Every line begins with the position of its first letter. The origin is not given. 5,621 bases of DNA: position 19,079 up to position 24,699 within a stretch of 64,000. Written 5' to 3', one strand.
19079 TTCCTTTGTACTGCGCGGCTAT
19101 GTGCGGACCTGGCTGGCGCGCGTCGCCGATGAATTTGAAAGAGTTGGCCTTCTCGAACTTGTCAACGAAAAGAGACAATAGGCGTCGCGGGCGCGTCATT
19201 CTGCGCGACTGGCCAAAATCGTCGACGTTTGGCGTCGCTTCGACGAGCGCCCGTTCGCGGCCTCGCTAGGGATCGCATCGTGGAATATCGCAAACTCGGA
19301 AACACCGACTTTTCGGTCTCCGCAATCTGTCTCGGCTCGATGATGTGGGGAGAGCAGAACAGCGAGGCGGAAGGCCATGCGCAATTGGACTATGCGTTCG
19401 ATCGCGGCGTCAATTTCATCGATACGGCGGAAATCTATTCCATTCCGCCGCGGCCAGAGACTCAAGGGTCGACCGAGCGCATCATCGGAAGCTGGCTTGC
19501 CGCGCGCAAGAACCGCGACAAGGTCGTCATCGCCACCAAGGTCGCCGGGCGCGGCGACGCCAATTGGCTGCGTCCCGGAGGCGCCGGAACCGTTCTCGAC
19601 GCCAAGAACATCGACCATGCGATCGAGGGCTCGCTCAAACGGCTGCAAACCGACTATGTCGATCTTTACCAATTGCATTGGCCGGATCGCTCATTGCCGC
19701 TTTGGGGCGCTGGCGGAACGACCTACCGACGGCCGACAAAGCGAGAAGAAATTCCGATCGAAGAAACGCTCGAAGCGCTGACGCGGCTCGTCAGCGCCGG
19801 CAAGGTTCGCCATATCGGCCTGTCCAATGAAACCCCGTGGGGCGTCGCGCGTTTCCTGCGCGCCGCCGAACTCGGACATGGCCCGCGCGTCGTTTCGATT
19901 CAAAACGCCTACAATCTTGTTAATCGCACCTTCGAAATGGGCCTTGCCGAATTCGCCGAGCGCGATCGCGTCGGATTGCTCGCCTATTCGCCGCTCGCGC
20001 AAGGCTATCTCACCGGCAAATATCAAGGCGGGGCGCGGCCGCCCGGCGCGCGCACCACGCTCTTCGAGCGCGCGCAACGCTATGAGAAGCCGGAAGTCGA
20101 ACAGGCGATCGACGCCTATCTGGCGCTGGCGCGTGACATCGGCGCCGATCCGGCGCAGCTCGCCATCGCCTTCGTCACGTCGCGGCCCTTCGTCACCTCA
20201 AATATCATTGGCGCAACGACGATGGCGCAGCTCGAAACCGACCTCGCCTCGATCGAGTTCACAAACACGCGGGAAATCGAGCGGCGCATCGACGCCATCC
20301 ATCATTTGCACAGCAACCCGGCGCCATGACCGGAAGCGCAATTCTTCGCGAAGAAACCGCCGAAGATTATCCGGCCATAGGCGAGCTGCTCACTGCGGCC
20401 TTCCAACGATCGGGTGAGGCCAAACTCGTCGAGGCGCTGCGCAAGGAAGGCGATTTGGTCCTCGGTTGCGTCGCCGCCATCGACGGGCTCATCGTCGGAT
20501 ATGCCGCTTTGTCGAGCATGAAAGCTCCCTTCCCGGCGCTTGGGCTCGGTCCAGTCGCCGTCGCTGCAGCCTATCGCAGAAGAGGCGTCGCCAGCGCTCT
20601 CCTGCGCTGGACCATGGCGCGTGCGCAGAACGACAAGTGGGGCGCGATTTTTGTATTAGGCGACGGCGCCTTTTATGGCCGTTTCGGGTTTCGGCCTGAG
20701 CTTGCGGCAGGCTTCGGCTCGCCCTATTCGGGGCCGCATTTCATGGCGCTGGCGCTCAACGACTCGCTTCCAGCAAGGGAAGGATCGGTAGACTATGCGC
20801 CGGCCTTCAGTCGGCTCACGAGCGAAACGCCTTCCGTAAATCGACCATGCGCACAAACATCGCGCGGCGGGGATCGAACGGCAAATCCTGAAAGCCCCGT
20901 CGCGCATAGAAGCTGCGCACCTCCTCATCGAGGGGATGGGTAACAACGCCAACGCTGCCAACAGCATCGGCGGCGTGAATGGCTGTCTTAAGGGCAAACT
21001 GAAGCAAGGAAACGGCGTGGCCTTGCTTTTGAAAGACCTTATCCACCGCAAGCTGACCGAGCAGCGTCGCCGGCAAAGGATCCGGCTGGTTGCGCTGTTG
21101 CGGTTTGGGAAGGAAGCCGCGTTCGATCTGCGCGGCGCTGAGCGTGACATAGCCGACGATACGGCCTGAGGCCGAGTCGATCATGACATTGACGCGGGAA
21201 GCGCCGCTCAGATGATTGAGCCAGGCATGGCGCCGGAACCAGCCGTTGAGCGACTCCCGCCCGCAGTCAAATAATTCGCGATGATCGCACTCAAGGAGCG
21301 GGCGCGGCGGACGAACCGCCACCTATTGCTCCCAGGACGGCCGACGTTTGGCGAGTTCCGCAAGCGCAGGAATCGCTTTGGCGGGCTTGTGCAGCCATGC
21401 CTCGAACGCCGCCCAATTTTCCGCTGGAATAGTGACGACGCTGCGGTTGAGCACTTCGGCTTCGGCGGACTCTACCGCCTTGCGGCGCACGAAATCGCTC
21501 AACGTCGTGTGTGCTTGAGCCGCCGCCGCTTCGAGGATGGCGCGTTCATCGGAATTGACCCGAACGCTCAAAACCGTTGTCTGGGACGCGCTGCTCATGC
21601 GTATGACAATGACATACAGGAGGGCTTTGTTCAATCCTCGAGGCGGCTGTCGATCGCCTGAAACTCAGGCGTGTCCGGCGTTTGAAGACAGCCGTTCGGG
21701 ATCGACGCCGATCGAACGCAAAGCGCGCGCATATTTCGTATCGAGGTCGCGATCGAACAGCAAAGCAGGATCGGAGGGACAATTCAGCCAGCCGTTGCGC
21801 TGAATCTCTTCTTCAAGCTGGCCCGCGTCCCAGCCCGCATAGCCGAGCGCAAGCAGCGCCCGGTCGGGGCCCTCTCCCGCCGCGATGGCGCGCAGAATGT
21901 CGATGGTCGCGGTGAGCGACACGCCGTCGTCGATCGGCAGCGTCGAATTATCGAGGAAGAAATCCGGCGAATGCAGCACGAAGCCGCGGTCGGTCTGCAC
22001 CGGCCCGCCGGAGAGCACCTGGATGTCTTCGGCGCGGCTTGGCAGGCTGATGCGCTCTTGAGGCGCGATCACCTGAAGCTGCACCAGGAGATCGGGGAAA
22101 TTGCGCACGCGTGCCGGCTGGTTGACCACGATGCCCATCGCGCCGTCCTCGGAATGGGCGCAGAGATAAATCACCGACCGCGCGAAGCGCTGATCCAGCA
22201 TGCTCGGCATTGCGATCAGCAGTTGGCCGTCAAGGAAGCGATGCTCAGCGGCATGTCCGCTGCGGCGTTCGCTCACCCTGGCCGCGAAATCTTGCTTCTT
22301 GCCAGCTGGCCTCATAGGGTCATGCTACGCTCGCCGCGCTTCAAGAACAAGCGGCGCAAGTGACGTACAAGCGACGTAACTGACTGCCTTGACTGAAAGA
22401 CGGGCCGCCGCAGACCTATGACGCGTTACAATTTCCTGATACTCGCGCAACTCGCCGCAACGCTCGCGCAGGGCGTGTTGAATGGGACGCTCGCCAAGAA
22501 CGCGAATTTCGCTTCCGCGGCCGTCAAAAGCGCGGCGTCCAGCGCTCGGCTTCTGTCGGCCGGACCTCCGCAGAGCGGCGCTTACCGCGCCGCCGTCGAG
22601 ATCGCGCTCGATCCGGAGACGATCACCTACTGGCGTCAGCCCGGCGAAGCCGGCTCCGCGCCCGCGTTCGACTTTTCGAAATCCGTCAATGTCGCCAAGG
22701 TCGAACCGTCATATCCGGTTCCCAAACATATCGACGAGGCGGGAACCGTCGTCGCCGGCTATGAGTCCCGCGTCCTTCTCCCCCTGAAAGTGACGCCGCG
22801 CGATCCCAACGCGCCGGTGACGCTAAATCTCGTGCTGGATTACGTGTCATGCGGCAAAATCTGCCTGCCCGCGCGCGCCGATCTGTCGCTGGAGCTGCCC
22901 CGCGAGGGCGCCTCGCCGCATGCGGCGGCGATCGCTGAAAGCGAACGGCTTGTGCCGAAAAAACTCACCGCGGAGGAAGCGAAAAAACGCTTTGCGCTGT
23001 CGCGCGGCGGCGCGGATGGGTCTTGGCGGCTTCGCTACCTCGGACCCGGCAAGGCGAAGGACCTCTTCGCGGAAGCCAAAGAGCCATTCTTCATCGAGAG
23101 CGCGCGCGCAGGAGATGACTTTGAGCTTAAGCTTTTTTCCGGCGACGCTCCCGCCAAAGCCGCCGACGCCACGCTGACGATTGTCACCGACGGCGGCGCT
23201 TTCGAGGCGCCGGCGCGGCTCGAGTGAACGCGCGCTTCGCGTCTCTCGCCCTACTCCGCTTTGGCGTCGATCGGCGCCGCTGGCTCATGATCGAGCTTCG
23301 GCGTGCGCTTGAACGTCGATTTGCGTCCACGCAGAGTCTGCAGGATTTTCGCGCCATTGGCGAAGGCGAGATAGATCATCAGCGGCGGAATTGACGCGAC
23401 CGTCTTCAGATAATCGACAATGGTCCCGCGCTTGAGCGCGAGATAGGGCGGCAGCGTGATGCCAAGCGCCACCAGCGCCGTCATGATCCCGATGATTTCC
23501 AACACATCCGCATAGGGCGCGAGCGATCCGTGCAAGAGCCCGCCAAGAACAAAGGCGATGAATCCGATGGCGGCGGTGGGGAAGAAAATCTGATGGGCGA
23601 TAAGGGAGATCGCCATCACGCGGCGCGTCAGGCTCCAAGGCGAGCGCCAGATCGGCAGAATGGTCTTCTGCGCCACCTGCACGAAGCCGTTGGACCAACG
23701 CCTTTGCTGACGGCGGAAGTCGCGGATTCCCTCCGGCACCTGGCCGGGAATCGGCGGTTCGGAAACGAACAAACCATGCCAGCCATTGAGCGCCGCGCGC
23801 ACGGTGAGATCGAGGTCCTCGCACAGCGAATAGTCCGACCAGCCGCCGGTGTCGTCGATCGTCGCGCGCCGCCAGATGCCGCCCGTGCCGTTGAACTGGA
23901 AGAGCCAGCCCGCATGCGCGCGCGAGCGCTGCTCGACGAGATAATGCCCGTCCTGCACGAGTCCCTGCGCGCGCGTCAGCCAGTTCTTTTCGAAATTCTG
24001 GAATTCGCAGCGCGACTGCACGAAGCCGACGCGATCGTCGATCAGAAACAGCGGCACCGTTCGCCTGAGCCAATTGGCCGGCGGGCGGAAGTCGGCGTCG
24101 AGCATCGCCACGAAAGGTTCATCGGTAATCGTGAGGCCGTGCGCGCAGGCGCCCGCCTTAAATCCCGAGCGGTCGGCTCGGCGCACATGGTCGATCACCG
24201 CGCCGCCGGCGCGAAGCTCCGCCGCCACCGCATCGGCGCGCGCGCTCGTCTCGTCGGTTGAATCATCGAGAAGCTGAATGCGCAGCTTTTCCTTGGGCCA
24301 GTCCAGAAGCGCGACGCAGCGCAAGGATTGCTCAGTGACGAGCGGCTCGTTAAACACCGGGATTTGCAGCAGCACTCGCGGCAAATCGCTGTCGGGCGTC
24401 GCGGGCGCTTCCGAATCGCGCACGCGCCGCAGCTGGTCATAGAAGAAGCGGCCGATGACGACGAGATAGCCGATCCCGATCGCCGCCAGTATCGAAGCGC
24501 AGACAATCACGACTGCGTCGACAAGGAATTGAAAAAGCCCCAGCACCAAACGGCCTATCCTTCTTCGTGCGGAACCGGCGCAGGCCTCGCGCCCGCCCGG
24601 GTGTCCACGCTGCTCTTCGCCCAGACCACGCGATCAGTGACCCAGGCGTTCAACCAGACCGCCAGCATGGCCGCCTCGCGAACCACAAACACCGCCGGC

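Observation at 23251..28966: Seven-gene fatty-acid-synthase plus double glycosyltransferase operon: candidate unknown glycolipid pathway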

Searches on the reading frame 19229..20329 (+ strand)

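Call 9: search_protein_families(library=pfam, proteins=[window:19229-20329:+], max_evalue=0.001)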
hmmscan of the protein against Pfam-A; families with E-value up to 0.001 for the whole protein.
window:19229-20329:+ (366 aa): 1 family
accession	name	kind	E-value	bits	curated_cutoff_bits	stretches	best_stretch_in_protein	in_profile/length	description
PF00248.27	Aldo_ket_red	-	1.1e-69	235.1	24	1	33-357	2-289/291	Aldo/keto reductase family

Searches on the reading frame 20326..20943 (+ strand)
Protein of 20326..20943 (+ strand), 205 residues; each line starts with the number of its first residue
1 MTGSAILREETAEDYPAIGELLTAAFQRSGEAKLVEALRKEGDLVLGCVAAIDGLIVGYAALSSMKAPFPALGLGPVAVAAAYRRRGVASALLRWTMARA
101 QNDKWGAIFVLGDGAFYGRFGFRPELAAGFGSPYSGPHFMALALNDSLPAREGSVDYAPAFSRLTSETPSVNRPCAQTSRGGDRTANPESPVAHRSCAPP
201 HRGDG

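Call 9: search_protein_families(library=pfam, proteins=[window:20326-20943:+], max_evalue=0.001)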
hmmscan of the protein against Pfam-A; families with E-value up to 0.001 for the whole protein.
window:20326-20943:+ (205 aa): 4 families
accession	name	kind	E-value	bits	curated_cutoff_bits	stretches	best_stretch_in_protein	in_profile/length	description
PF13527.13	Acetyltransf_9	-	1.4e-09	38.4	25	1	8-123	3-125/127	Acetyltransferase (GNAT) domain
PF13508.13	Acetyltransf_7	-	2e-09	38.2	27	1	48-123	6-83/84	Acetyltransferase (GNAT) domain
PF00583.31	Acetyltransf_1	-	1.1e-08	35.8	20.7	1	20-122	6-116/116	Acetyltransferase (GNAT) family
PF13673.13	Acetyltransf_10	-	0.00084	19.8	23.6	0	48-123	34-108/128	Acetyltransferase (GNAT) domain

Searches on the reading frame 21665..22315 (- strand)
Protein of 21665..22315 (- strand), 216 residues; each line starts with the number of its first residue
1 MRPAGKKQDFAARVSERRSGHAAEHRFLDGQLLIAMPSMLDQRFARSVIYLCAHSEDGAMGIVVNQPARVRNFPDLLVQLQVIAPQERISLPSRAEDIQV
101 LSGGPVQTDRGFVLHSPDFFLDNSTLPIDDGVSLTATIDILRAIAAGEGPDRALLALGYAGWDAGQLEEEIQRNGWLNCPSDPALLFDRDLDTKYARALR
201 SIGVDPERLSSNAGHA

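Call 9: search_protein_families(library=pfam, proteins=[window:21665-22315:-], max_evalue=0.001)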
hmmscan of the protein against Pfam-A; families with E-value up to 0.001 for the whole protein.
window:21665-22315:- (216 aa): 1 family
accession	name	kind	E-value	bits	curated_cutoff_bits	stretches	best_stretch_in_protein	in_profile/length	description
PF02622.21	DUF179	-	2.1e-48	164.7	27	1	37-203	1-157/157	AlgH-like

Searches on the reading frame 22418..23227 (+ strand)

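Call 9: search_protein_families(library=pfam, proteins=[window:22418-23227:+], max_evalue=0.001)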
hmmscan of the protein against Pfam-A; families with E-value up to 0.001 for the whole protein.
window:22418-23227:+ (269 aa): 1 family
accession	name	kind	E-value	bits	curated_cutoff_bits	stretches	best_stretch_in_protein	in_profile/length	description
PF11412.14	DsbD_N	-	3.2e-14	53.4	25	1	52-158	16-116/119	Thiol:disulfide interchange protein DsbD, N-terminal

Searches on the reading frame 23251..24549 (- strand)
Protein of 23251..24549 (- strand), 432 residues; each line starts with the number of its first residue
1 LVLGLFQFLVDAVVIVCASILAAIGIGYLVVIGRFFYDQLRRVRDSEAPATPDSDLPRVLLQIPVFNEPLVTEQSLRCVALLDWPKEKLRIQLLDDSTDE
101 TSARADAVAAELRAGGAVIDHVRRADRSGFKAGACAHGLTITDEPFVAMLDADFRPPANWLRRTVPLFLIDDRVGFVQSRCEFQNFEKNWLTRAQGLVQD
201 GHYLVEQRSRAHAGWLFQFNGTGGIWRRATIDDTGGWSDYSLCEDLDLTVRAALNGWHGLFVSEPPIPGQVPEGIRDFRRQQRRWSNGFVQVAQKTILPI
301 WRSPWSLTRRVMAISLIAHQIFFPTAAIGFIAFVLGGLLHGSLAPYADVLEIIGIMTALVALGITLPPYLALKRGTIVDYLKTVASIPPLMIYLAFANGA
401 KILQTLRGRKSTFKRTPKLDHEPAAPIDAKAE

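Call 4: search_protein_families(library=pfam, proteins=[window:23251-24549:-], max_evalue=0.01)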
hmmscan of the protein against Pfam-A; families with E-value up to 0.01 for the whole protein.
window:23251-24549:- (432 aa): 4 families
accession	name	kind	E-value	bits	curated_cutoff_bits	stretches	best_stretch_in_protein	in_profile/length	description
PF13632.12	Glyco_trans_2_3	-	1.3e-23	84.3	27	1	147-335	2-188/198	Glycosyl transferase family group 2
PF13641.12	Glyco_tranf_2_3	-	1.8e-16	61.3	27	1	57-288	1-230/230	Glycosyltransferase like family 2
PF00535.33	Glycos_transf_2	-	4.1e-11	43.5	23.3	1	63-190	4-125/168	Glycosyl transferase family 2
PF13506.12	Glyco_transf_21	-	6.7e-06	26.1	21.7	1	131-286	18-173/174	Glycosyl transferase family 21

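Call 5: search_protein_families(library=ncbifam, proteins=[window:23251-24549:-], max_evalue=0.01)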
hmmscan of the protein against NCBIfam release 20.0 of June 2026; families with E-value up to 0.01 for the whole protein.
window:23251-24549:- (432 aa): 9 families
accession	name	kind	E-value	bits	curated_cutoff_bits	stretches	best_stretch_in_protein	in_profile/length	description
TIGR03030.1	CelA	equivalog_domain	5.8e-29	100.6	699.1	1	43-331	117-417/714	UDP-forming cellulose synthase catalytic subunit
NF008558.0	PRK11498.1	equivalog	3.2e-22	78.3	992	1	12-317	227-528/872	UDP-forming cellulose synthase catalytic subunit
TIGR03937.1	PgaC_IcaA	equivalog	1.8e-16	60.1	422.3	1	34-306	22-287/407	poly-beta-1,6-N-acetyl-D-glucosamine synthase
TIGR03965.1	mycofact_glyco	equivalog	4.5e-15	55.5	280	1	48-258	66-269/467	mycofactocin biosynthesis glycosyltransferase MftF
NF041865.1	EpsU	equivalog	5.6e-11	42.1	700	1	21-306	10-282/394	exopolysaccharide biosynthesis GT2 family glycosyltransferase EpsU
TIGR04242.1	nodulat_NodC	equivalog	7.4e-07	28.5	550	1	10-288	3-283/395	chitooligosaccharide synthase NodC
TIGR03469.1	HpnB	hypoth_equivalog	5.2e-06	25.7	379.25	1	18-165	5-157/386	hopene-associated glycosyltransferase HpnB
NF053846.1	glyco_with_XrtP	equivalog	1.7e-05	23.7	520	1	182-315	188-323/440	XrtP-associated glycosyltransferase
TIGR03111.1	glyc2_xrt_Gpos1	hypoth_equivalog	0.00015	20.7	363.95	1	50-330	42-328/439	TIGR03111 family XrtG-associated glycosyltransferase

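Call 53: search_solved_structures(query=window:23251-24549:-, max_evalue=0.001)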
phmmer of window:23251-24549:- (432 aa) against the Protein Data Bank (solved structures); distinct sequences matched with E-value up to 0.001: 8.
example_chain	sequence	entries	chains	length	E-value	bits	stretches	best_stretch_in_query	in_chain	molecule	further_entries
5ej1_A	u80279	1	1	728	1.7e-17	66.4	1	48-395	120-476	Putative cellulose synthase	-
4hg6_A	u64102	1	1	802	2.2e-17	66.1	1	48-395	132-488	Cellulose Synthase Subunit A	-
4p00_A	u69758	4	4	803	2.2e-17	66.1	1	48-395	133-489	Cellulose Synthase A subunit | Cellulose Synthase subunit A | Putative cellulose synthase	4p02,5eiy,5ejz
7lby_A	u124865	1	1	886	6.6e-17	64.5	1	11-350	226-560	Cellulose synthase catalytic subunit [UDP-forming]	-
9b8v_E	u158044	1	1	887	6.7e-17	64.5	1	11-350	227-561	Cellulose synthase catalytic subunit [UDP-forming]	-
9fmv_A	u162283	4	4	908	7e-17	64.4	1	11-350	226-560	Cellulose synthase catalytic subunit [UDP-forming]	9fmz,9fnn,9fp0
6yv7_A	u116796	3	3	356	2.1e-05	26.6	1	46-337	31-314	Glycosyl transferase, family 2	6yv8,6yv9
6yv7_B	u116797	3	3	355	2.4e-05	26.4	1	49-337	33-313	Glycosyl transferase, family 2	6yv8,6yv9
